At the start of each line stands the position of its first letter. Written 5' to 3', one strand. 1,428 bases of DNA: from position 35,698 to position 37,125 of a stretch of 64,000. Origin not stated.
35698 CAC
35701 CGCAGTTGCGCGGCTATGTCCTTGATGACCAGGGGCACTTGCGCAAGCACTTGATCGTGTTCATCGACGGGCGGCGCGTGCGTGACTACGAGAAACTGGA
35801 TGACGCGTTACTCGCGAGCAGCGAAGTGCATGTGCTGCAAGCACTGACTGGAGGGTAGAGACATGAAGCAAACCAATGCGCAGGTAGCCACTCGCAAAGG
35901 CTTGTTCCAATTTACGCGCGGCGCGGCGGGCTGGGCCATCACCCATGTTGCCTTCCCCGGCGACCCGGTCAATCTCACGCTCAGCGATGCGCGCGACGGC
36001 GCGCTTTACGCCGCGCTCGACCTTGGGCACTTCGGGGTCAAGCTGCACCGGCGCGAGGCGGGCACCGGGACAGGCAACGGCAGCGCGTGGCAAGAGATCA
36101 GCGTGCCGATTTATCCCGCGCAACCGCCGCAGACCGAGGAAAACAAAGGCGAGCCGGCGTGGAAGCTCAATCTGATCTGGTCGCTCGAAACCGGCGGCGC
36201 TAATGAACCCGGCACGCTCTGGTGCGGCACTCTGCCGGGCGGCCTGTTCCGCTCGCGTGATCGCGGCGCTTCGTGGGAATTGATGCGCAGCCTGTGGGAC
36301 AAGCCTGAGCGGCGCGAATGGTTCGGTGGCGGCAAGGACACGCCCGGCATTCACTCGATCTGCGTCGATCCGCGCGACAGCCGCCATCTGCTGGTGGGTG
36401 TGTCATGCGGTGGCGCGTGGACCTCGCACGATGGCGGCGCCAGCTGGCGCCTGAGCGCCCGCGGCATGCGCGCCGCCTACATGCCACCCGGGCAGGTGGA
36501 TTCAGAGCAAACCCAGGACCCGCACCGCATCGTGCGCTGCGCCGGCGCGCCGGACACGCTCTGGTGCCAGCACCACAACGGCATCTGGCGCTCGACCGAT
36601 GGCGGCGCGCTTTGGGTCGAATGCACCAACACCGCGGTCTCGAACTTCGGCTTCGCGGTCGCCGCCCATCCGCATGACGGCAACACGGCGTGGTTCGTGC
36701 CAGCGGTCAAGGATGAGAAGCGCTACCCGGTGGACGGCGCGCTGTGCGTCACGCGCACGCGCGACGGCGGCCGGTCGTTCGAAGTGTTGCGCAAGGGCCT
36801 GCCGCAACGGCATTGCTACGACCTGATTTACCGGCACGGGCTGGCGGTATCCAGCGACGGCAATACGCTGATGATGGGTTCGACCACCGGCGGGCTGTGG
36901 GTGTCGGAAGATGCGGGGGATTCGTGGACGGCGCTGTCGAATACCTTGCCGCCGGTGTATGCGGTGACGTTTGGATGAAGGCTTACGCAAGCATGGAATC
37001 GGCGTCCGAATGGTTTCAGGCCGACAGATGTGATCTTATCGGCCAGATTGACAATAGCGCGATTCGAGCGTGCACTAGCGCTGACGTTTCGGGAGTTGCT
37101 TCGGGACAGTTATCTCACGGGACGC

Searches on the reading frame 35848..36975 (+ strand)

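Call 88: search_protein_families(library=pfam, proteins=[window:35848-36975:+], max_evalue=0.00001)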
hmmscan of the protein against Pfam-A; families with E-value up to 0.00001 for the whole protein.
window:35848-36975:+ (376 aa): 2 families
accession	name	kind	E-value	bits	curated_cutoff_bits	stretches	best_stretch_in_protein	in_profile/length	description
PF15902.12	Sortilin-Vps10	-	1.1e-07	31.4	33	0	133-311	3-161/446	Sortilin, neurotensin receptor 3,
PF02012.26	BNR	-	4.4e-07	29.4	27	0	191-201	1-11/12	BNR/Asp-box repeat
